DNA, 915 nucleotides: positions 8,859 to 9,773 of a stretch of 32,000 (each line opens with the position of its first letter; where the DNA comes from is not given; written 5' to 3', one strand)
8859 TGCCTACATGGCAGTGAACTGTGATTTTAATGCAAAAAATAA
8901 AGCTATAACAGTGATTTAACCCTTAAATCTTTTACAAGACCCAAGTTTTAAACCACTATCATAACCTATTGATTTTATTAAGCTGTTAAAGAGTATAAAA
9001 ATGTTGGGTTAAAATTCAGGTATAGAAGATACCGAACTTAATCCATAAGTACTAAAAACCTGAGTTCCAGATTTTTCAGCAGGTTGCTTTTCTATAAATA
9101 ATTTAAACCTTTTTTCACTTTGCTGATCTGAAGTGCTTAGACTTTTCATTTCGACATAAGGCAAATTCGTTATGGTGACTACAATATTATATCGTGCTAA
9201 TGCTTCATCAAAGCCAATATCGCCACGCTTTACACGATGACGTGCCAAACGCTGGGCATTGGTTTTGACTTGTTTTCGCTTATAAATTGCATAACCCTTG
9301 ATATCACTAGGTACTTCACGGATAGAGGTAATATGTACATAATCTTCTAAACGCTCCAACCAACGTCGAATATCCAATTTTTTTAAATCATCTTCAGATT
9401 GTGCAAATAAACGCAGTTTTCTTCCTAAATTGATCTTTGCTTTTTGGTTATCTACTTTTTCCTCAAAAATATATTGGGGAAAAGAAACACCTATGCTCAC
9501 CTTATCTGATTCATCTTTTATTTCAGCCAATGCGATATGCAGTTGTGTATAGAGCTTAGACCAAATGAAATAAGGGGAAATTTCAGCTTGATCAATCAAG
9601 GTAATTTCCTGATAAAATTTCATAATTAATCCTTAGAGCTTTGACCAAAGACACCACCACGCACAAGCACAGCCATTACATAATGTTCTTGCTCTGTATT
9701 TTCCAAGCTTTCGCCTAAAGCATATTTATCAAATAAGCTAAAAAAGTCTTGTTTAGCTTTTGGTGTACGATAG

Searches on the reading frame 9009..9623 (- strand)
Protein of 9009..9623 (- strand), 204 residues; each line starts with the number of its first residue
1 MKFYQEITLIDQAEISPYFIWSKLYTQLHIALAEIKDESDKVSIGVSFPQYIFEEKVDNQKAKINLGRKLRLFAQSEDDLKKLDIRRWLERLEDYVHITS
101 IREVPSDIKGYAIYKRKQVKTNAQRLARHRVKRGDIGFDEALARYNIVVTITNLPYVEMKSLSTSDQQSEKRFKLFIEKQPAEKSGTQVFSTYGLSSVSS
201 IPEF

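Call 87: list_cluster_members(proteins=[P0222, window:22675-23919:+, window:9009-9623:-, window:24358-26625:+])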
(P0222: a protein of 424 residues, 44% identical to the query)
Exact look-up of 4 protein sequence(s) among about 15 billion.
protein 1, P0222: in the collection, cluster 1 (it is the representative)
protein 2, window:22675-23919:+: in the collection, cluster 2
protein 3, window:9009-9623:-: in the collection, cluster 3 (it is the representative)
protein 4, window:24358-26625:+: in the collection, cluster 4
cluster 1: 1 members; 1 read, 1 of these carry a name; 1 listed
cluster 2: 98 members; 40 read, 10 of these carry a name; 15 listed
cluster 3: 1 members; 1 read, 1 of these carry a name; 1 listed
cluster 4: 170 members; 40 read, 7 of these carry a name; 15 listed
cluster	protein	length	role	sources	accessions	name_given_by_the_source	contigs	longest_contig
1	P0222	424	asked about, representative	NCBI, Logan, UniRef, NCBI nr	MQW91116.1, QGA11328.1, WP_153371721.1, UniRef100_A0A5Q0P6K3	tyrosine-type recombinase/integrase [Acinetobacter wanghuae] | Tyrosine-type recombinase/integrase n=1 Tax=Acinetobacter wanghuae TaxID=2662362 ... | integrase family protein [Acinetobacter wanghuae]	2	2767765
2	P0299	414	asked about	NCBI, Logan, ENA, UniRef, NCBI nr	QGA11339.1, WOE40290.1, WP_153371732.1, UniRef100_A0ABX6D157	DUF4102 domain-containing protein [Acinetobacter wanghuae] | DUF4102 domain-containing protein n=1 Tax=Acinetobacter wanghuae TaxID=2662362 ... | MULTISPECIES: integrase arm-type DNA-binding domain-containing protein [Acinetobacter]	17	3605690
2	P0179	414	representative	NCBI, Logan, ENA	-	-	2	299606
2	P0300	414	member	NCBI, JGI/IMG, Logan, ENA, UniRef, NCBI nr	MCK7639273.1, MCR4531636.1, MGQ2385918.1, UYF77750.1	integrase family protein [Acinetobacter portensis] | tyrosine-type recombinase/integrase n=1 Tax=Acinetobacter TaxID=469 RepID=UPI0020058AB1 | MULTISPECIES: integrase arm-type DNA-binding domain-containing protein [Acinetobacter]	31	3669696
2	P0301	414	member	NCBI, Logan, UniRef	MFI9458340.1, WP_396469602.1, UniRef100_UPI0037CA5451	tyrosine-type recombinase/integrase [Acinetobacter sp. NPDC052428] | tyrosine-type recombinase/integrase n=1 Tax=Acinetobacter sp. NPDC052428 TaxID=3363890 ...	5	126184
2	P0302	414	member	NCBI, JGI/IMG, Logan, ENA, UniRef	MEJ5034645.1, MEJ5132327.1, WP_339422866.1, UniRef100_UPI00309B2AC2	integrase arm-type DNA-binding domain-containing protein [Acinetobacter sp. MYb177] | tyrosine-type recombinase/integrase n=1 Tax=unclassified Acinetobacter TaxID=196816 ...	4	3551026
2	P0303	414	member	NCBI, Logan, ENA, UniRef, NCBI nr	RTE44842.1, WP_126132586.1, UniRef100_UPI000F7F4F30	DUF4102 domain-containing protein [Acinetobacter junii] | tyrosine-type recombinase/integrase n=1 Tax=Acinetobacter junii TaxID=40215 ... | integrase arm-type DNA-binding domain-containing protein [Acinetobacter junii]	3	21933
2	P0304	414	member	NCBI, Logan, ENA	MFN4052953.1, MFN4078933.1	MAG: tyrosine-type recombinase/integrase [Acinetobacter junii]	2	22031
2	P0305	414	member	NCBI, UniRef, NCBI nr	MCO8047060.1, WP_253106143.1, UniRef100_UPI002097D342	tyrosine-type recombinase/integrase [Acinetobacter towneri] | tyrosine-type recombinase/integrase n=1 Tax=Acinetobacter towneri TaxID=202956 ... | integrase arm-type DNA-binding domain-containing protein [Acinetobacter towneri]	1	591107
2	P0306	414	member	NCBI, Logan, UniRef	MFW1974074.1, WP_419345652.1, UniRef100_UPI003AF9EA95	tyrosine-type recombinase/integrase [Acinetobacter bereziniae] | tyrosine-type recombinase/integrase n=1 Tax=Acinetobacter bereziniae TaxID=106648 ...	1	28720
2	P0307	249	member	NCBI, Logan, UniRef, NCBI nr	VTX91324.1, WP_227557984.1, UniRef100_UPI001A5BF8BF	Uncharacterised protein [Acinetobacter junii] | Arm DNA-binding domain-containing protein n=1 Tax=Acinetobacter junii TaxID=40215 ... | Arm DNA-binding domain-containing protein [Acinetobacter junii]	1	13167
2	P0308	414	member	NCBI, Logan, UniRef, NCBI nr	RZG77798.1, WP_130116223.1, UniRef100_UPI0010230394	tyrosine-type recombinase/integrase [Acinetobacter sp. WCHAc060025] | tyrosine-type recombinase/integrase n=1 Tax=Acinetobacter sp. WCHAc060025 TaxID=2518625 ... | integrase arm-type DNA-binding domain-containing protein [Acinetobacter sp. WCHAc060025]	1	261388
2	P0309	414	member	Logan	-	-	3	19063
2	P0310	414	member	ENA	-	-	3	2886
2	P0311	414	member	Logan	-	-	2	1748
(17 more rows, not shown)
